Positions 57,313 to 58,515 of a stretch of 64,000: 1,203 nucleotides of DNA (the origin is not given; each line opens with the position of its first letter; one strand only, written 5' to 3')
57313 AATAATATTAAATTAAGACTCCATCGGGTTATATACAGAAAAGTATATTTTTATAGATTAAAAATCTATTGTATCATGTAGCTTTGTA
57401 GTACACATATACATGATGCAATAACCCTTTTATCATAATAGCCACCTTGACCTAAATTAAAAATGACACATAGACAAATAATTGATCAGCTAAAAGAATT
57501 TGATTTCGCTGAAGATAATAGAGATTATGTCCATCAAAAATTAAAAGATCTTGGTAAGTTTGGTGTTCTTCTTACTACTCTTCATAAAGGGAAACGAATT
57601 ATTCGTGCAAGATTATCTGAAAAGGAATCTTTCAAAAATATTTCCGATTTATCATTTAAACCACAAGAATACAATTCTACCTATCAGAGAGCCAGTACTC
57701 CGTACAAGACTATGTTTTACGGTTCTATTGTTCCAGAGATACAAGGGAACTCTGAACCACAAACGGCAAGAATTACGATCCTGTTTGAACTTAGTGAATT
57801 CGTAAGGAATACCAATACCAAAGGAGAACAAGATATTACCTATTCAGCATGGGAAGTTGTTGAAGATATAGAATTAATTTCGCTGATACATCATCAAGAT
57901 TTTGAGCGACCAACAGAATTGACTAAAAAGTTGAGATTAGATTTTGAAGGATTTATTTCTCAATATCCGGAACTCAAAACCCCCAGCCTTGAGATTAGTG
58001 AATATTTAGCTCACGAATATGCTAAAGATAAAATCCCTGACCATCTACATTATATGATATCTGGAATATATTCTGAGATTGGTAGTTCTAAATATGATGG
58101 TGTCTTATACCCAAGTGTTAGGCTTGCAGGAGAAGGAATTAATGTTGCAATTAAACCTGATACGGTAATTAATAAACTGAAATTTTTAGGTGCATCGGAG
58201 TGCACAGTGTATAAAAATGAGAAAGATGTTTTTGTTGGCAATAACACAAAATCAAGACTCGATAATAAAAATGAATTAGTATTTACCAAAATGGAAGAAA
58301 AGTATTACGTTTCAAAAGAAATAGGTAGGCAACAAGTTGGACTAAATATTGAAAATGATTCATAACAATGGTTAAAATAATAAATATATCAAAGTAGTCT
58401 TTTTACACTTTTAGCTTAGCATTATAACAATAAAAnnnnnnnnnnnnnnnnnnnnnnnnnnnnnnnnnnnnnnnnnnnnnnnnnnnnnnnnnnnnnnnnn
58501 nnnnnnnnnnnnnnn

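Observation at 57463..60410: Compact four-gene cassette: RES-like + DUF4262/DUF2185-like + immunity-like + GIY-YIG nuclease (candidate defence or toxin-immunity module)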

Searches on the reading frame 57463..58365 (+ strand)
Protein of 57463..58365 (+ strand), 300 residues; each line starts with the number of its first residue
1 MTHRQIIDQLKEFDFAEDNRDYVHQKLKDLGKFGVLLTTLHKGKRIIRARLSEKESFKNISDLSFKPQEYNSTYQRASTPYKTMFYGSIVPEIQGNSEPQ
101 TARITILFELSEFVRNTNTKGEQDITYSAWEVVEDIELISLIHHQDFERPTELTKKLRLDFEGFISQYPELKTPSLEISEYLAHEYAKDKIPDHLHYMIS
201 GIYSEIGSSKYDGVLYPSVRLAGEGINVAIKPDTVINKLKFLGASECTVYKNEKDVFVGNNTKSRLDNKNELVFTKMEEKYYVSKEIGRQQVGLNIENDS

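Call 3: search_protein_families(library=pfam, proteins=[window:57463-58365:+], max_evalue=1)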
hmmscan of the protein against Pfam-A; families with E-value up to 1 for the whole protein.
window:57463-58365:+ (300 aa): 2 families
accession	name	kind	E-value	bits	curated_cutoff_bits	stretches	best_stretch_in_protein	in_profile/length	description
PF17833.7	pre-PUA_NIP7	-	0.12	13.1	23.1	1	245-288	7-49/80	NIP7/UPF0113, pre-PUA domain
PF08808.17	RES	-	0.17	12.3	23.2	1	208-232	113-137/157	RES domain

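Call 4: search_protein_families(library=padloc, proteins=[window:57463-58365:+], max_evalue=1)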
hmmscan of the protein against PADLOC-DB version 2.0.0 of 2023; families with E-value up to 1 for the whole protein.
window:57463-58365:+ (300 aa): 0 families

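Call 6: search_protein_families(library=ncbifam, proteins=[window:57463-58365:+], max_evalue=1)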
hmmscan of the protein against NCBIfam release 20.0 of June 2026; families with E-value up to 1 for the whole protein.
window:57463-58365:+ (300 aa): 0 families

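Call 7: search_protein_families(library=phrogs, proteins=[window:57463-58365:+], max_evalue=0.1)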
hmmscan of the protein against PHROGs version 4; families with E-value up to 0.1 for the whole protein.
window:57463-58365:+ (300 aa): 0 families

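Call 10: find_homologous_proteins(query=window:57463-58365:+)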
Query window:57463-58365:+ (300 aa): 275 proteins with E <= 0.001 among 1539 candidates; the best 120 are listed.
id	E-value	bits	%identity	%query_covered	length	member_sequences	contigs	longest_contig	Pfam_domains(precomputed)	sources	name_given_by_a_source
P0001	1.1e-195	666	100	100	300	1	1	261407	-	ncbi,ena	-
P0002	2.5e-160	550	84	98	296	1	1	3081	-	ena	-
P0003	3.5e-139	481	71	98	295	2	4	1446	-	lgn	-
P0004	1.8e-136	472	71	98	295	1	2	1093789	-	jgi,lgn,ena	-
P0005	1.8e-133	462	70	98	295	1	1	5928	-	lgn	-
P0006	3.7e-132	458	69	98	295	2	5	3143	-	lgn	-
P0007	9.0e-131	453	67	98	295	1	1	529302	-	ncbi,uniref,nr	ncbi:RES family NAD+ phosphorylase [Pleomorphovibrio marinus]|uniref:RES family NAD+ phosphorylase n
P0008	3.3e-126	438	67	98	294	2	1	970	-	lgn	-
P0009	3.6e-119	415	61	99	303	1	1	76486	-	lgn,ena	-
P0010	3.9e-118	412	65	98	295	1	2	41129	-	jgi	jgi:hypothetical protein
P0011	1.6e-116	407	63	98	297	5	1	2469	-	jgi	-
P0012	1.5e-115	403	62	98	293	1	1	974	-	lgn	-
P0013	4.2e-115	402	62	98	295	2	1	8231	-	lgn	-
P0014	2.0e-114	400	60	98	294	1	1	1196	-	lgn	-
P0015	2.5e-114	399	62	98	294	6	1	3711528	-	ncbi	-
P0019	3.0e-109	383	59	98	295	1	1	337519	-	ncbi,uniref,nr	ncbi:RES family NAD+ phosphorylase [Flavobacterium celericrescens]|uniref:RES family NAD+ phosphoryl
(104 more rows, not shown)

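Call 11: find_encoding_contigs(protein=P0001, flank=10000, max_places=3)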
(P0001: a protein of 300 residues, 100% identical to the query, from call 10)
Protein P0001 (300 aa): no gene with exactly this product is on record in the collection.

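Call 12: find_encoding_contigs(protein=P0007, flank=6000, max_places=3)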
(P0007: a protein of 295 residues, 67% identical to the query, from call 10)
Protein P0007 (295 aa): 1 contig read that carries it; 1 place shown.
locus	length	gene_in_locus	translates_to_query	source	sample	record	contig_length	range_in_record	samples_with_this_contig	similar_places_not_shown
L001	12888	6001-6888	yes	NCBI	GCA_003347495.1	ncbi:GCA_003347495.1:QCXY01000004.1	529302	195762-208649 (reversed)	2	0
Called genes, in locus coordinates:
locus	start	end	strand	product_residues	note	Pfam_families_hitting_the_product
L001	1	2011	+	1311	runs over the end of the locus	PF00415:RCC1, PF13540:RCC1_2 (weak), PF25384:Alsin_RLD (faint), PF25390:WD40_RLD, PF18962:Por_Secre_tail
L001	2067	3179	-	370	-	PF02163:Peptidase_M50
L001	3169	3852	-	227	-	PF00702:Hydrolase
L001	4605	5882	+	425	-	-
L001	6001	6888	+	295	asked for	-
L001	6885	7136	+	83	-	-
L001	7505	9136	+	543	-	PF12161:HsdM_N, PF02384:N6_Mtase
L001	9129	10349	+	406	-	PF01420:Methylase_S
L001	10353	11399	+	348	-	PF04326:SLFN_AlbA_2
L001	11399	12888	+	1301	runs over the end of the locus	PF04313:HSDR_N, PF04480:DUF559, PF04851:ResIII, PF18766:SWI2_SNF2, PF22679:T1R_D3-like, PF11867:T1RH-like_C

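Call 13: find_encoding_contigs(protein=P0019, flank=6000, max_places=3)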
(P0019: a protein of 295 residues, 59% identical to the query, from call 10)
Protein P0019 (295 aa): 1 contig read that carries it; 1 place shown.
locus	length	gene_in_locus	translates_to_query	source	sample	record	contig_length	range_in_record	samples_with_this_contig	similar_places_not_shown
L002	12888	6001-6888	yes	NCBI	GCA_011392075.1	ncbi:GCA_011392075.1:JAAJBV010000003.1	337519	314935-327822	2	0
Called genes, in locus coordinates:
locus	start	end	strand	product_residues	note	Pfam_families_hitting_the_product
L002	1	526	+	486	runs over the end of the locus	PF07494:Reg_prop (faint)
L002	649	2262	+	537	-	-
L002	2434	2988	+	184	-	PF11188:DUF2975 (weak)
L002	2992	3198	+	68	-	PF13443:HTH_26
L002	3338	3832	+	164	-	-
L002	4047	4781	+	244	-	-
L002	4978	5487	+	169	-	-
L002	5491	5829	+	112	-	PF18315:VCH_CASS14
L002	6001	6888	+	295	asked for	-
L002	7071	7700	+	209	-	-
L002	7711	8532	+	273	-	-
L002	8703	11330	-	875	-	PF00133:tRNA-synt_1, PF09334:tRNA-synt_1g, PF13603:tRNA-synt_1_2 (weak), PF08264:Anticodon_1, PF10458:Val_tRNA-synt_C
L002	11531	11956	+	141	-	PF22544:HYDIN_VesB_CFA65-like_Ig, PF07610:DUF1573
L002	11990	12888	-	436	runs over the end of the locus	PF13180:PDZ_2 (weak), PF17820:PDZ_6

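Call 22: search_solved_structures(query=A2, max_evalue=10, show_alignments=2)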
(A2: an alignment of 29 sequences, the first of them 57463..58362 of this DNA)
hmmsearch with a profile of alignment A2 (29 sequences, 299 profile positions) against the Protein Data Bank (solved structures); distinct sequences matched with E-value up to 10: 0.

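Call 24: find_related_loci(query=A2, collection=metagenome_contigs, flank=7000)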
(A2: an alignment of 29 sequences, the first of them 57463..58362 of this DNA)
Query A2 (300 aa) in metagenome_contigs; peptide patterns used: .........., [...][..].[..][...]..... (x = any residue, [..] = any of these).
431 stretches matched a pattern; 244 encode a relative of the query (tblastn E <= 1e-3); the best 80 are kept; 80 distinct loci.
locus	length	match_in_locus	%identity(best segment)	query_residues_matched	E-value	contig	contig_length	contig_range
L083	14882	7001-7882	71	1-294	2e-146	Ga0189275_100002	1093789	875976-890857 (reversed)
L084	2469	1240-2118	63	3-295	1e-131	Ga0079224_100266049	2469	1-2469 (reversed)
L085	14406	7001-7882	60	1-294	3e-117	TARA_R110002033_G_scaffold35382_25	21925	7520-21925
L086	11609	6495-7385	57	1-297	3e-115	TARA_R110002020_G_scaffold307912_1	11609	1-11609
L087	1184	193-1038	60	1-282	3e-124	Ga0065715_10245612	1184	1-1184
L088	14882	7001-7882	55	1-294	1e-103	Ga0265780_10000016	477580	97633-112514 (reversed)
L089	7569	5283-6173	54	1-294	2e-103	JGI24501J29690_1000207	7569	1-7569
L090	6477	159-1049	54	1-294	2e-103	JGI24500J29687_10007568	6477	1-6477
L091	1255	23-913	54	1-294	5e-109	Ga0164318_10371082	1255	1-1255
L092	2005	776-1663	52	1-294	7e-103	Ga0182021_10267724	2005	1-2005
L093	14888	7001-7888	51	1-294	2e-94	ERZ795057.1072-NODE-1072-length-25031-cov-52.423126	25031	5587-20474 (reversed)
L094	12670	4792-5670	48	2-294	2e-87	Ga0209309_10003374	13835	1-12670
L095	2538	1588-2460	45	4-294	2e-80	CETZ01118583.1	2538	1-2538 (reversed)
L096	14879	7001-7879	40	7-295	5e-70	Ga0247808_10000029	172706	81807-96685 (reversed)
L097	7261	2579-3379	44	5-268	1e-66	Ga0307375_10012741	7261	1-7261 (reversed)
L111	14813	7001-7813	39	4-271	8e-62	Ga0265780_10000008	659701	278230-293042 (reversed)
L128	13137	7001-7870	37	6-292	5e-57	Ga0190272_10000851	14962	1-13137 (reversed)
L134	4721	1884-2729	38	1-280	9e-56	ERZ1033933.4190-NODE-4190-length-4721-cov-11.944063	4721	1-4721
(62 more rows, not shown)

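Call 27: search_protein_families(library=pfam, proteins=[L097:618-2564:+, L093:8087-9706:+, L134:18-1814:+, L134:2851-3507:+, L134:3504-4421:+, L086:2590-4650:+, L086:4641-6353:+, L111:8015-9799:-, L128:7904-9772:+, L089:6189-6443:+], max_evalue=0.001)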
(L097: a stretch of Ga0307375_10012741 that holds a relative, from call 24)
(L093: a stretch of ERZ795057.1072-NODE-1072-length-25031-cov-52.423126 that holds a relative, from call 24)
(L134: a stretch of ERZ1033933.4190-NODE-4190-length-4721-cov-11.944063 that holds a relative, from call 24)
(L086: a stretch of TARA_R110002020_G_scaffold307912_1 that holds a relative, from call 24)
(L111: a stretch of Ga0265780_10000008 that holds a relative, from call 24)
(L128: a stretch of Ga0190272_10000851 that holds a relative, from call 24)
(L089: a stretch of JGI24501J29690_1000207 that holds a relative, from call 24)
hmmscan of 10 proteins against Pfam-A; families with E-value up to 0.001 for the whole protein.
L097:618-2564:+ (648 aa): 3 families
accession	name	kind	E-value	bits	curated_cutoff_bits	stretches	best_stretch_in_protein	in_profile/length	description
PF13365.12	Trypsin_2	-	1.2e-24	88.1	27.6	1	446-587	1-144/144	Trypsin-like peptidase domain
PF00089.32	Trypsin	-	6.8e-14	52.6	20.6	1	446-610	27-219/220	Trypsin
PF10459.15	Peptidase_S46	-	0.00011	21.4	22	0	443-465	46-68/698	Peptidase S46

L093:8087-9706:+ (539 aa): 4 families
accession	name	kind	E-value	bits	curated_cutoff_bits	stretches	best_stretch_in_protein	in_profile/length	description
PF13365.12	Trypsin_2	-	3.7e-21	76.8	27.6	1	50-179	1-144/144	Trypsin-like peptidase domain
PF07719.23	TPR_2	-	6.1e-07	29.5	27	0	390-422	2-34/34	Tetratricopeptide repeat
PF00515.34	TPR_1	-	3.6e-05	23.8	27.8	0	391-422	3-34/34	Tetratricopeptide repeat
PF00089.32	Trypsin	-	0.00019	21.8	20.6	1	51-196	28-211/220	Trypsin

L134:18-1814:+ (598 aa): 6 families
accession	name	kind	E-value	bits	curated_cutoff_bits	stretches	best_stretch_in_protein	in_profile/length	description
PF00009.33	GTP_EFTU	-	2.2e-56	190.8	26.5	1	2-180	1-187/188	Elongation factor Tu GTP binding domain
PF06421.17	LepA_C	-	2.3e-51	172.8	29.7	1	489-595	1-107/107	GTP-binding protein LepA C-terminus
PF00679.30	EFG_C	-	8.1e-19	67.9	27.9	1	400-486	2-87/89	Elongation factor G C-terminus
PF03144.31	GTP_EFTU_D2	-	2.3e-12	47.6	30.3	1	204-274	1-73/73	Elongation factor Tu domain 2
PF14492.12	EFG_III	-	7.5e-07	29.6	27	1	291-364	3-73/75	Elongation Factor G, domain III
PF16658.11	RF3_C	-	1.4e-05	25.3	40.1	1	290-381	7-95/132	Class II release factor RF3, C-terminal domain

L134:2851-3507:+ (218 aa): 0 families

L134:3504-4421:+ (305 aa): 0 families

L086:2590-4650:+ (686 aa): 7 families
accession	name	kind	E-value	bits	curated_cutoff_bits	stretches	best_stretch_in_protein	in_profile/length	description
PF13175.12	AAA_15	-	3.2e-39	136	32.1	1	1-379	1-373/374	AAA ATPase domain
PF13304.12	AAA_21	-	2e-21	77.8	27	2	168-379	104-302/304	AAA domain, putative AbiEii toxin, Type IV TA system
PF13476.12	AAA_23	-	8.7e-15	56.3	27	1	5-87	1-84/201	AAA domain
PF20469.4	OLD-like_TOPRIM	-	3.6e-14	53.5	23.2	1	433-502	1-67/67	Overcoming lysogenization defect protein-like, TOPRIM domain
PF02463.25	SMC_N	-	4e-14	53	40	1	2-87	1-88/220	RecF/RecN/SMC N terminal domain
PF11398.14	DUF2813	-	5e-14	52.9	21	1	1-163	1-157/372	Protein of unknown function (DUF2813)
PF13514.12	AAA_27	-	2.2e-05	24.6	22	1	1-45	1-48/206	AAA domain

L086:4641-6353:+ (570 aa): 5 families
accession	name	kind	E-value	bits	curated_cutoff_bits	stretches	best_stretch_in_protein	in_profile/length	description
PF00580.27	UvrD-helicase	-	3.1e-37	129.2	23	1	14-269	12-267/271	UvrD/REP helicase N-terminal domain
PF13245.12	AAA_19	-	3.9e-15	56.6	25.1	1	17-257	13-133/134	AAA domain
PF13361.12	UvrD_C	-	7.2e-12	45.8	25.6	1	389-545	210-347/350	UvrD-like helicase C-terminal domain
PF13538.12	UvrD_C_2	-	1.2e-06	28.7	27.4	0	483-498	6-21/52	UvrD-like helicase C-terminal domain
PF01443.25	Viral_helicase1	-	6.9e-05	23.2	21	0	467-543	163-226/228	Viral superfamily 1 RNA helicase core domain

L111:8015-9799:- (594 aa): 1 family
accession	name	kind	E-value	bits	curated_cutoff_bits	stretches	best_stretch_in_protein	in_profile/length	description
PF19614.4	DUF6119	-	2.3e-22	79.8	27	1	37-557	18-492/524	Family of unknown function (DUF6119)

L128:7904-9772:+ (622 aa): 5 families
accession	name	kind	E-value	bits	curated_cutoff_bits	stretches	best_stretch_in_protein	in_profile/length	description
PF07669.17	Eco57I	-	3.1e-36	125.5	25.3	1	453-621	1-149/171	Eco57I restriction-modification methylase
PF20473.4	MmeI_Mtase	-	8.7e-17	61.6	27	1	387-595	15-187/259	MmeI, DNA-methyltransferase domain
PF02384.22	N6_Mtase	-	3e-13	50.2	20.4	1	326-480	4-105/311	N-6 DNA Methylase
PF04313.20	HSDR_N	-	1.1e-09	38.9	25.1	1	63-141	113-195/198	Type I restriction enzyme R protein N terminus (HSDR_N)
PF01170.24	UPF0020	-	6.2e-06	26.5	22.3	1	394-484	31-108/197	RMKL-like, methyltransferase domain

L089:6189-6443:+ (84 aa): 0 families

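Call 28: predict_structure(alignment_id=A2)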
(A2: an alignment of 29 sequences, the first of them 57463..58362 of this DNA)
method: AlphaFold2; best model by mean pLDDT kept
length: 300 residues; sequences in the alignment: 29
mean_pLDDT: 94.1   pTM: 0.90
mean pLDDT of the five models: 94.1, 92.8, 92.5, 92.5, 92.3
residues with pLDDT >= 90: 267; 70-90: 28; 50-70: 3; < 50: 2
segments of 3 or more residues with pLDDT < 50: none
pLDDT, mean of each block of 10 residues (from residue 1): 96 94 97 95 98 89 89 95 96 91 96 96 97 98 87 93 95 96 94 96 96 96 95 97 97 96 93 95 96 73
secondary structure, 60 per line:
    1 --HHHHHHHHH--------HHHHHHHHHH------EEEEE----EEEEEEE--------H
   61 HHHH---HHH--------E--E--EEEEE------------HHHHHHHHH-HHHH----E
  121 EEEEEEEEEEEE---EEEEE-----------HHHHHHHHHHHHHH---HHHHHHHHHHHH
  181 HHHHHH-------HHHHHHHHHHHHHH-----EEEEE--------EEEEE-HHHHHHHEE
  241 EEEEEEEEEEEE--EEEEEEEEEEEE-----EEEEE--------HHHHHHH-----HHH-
elements in order: H3-11 H20-29 E36-40 E45-51 H60-64 E85-89 H102-110 H112-115 E120-132 E136-140 H152-165 H169-186 H194-207 E213-217 E226-230 H232-238 E239-252 E255-266 E272-276 H285-291

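Call 30: fold_search(model_id=the predicted structure, library=pdb)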
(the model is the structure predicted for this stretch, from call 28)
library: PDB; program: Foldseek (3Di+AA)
matches with E <= 10: 191; with E <= 0.001: 1
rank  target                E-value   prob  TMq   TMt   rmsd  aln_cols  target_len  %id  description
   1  8qnl_C                9.2e-04  0.97  0.33  0.38   7.9       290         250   11  Structure of the toxin-antitoxin NatRT complex from Pseudomonas aeruginosa (released 2024-10-02)
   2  8qnq_C                1.5e-03  0.90  0.30  0.34  10.6       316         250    9  Structure of the toxin-antitoxin NatRT complex from Pseudomonas aeruginosa. NatTE29D mutant (released 2024-10-02)
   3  9qe9_B                1.7e-01  0.23  0.23  0.34  10.2       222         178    8  Catalytic domain of Streptomyces Antiquus Insecticidal Protein (SAIP) from Streptomyces klenkii (released 2026-03-11)
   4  5csa_B                3.3e-01  0.03  0.11  0.05  21.7       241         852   11  Crystal structure of domains BT-BCCP-AC1-AC5 of yeast acetyl-CoA carboxylase (released 2015-10-28)
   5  9qe9_A                4.3e-01  0.12  0.22  0.32  10.7       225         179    9  Catalytic domain of Streptomyces Antiquus Insecticidal Protein (SAIP) from Streptomyces klenkii (released 2026-03-11)
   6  9uox_A                4.8e-01  0.02  0.08  0.03  15.2       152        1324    8  Structure of C. elegans piezo channel isoform k (released 2025-12-24)
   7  1dnl                  5.7e-01  0.02  0.11  0.14  17.7       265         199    9  X-RAY STRUCTURE OF ESCHERICHIA COLI PYRIDOXINE 5'-PHOSPHATE OXIDASE COMPLEXED WITH FMN AT 1.8 ANGSTROM RESOLUTION (released 2000-01-05)
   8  4zv0_A                6.5e-01  0.09  0.14  0.27  10.9       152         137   10  Structure of Tse6 in complex with Tsi6 (released 2015-11-11)
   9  5trc_A                6.5e-01  0.02  0.11  0.09  23.3       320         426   10  Crystal structure of phosphorylated AC3-AC5 domains of yeast acetyl-CoA carboxylase (released 2016-12-07)
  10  8jyz_B                6.9e-01  0.02  0.10  0.13  23.4       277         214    9  Cryo-EM structure of RCD-1 pore from Neurospora crassa (released 2024-05-01)
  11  6vfe_A                7.3e-01  0.01  0.07  0.09  27.0       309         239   12  Gasdermin D pore (released 2021-04-21)
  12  1m7u_B                8.2e-01  0.01  0.09  0.10  20.9       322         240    8  Crystal structure of a novel DNA-binding domain from Ndt80, a transcriptional activator required for meiosis in yeast (released 2002-11-06)
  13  1m6u_A                8.2e-01  0.01  0.08  0.09  20.7       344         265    7  Crystal Structure of a Novel DNA-binding domain from Ndt80, a Transcriptional Activator Required for Meiosis in Yeast (released 2002-11-06)
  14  6ylz                  9.3e-01  0.02  0.13  0.15  15.2       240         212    9  X-ray structure of the K72I,Y129F,R133L, H199A quadruple mutant of PNP-oxidase from E. coli (released 2021-04-14)
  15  6ooc_C                9.3e-01  0.01  0.08  0.11  15.2       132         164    8  Structure of the pterocarpan synthase dirigent protein GePTS1 (released 2020-04-29)
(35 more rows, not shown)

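Call 55: search_protein_families(library=pfam, alignment_id=A2, max_evalue=0.01)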
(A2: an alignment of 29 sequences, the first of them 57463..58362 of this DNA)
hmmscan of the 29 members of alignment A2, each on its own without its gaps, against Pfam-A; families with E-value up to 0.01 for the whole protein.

A. member 1, window:57463-58362:+ (300 aa): 0 families

B. families by the number of members that match (of 29 scanned): 4 families
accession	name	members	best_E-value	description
PF08808.17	RES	20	2.1e-06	RES domain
PF17070.10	Thx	1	3.4e-06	30S ribosomal protein Thx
PF17067.10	RPS31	1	0.0023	Ribosomal protein S31e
PF03492.21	Methyltransf_7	1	0.01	SAM dependent carboxyl methyltransferase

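Call 83: search_protein_families(library=pfam, proteins=[L001:6885-7136:+], max_evalue=0.1)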
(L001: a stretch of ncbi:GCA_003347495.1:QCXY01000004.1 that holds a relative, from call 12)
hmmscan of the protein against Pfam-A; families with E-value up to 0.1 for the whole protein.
L001:6885-7136:+ (83 aa): 1 family
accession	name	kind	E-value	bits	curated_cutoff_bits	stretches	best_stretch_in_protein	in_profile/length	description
PF19588.4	SxtJ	-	0.077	14.2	24.4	1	41-74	32-66/99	Saxitoxin biosynthesis operon protein SxtJ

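Call 92: search_protein_families(library=padloc, alignment_id=A5, max_evalue=0.00001)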
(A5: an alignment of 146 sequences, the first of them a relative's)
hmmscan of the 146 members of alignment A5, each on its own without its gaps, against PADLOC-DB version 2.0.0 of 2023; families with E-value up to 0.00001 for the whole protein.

A. member 1, L083:8078-9697:+ (540 aa): 2 families
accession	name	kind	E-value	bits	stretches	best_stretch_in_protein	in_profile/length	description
PDLC04869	PDC-S05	-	3.2e-11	41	1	445-512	229-291/306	-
PDLC04879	PDC-S05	-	3.1e-10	38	1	444-513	215-278/285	-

B. families by the number of members that match (of 146 scanned): 419 families (the first 25 are shown)
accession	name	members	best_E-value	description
PDLC02960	RT-Protease_XI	10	1.4e-23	single gene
PDLC02959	RT-Protease_XI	10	2.2e-23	single gene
PDLC04593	PDC-M35A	6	1.2e-08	-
PDLC04134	mad2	4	3.9e-19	mads_2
PDLC03855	LmuA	4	1.4e-13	-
PDLC00069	GajA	3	6.8e-288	AAA ATPase domain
PDLC03604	REase_MTase_IIG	3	8.7e-194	Type IIG restriction enzyme-methyltransferase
PDLC03609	REase_MTase_IIG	3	1.6e-44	Type IIG restriction enzyme-methyltransferase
PDLC03612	REase_MTase_IIG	3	8.9e-40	Type IIG restriction enzyme-methyltransferase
PDLC03629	REase_MTase_IIG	3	8.6e-37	Type IIG restriction enzyme-methyltransferase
PDLC02980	AriA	3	4.8e-34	-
PDLC03250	MTase_II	3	4.7e-26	Type II methyltransferase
PDLC04157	HEC-06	3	9.5e-26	-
PDLC03335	MTase_II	3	4.4e-24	Type II methyltransferase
PDLC03878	NsnB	3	1.5e-23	-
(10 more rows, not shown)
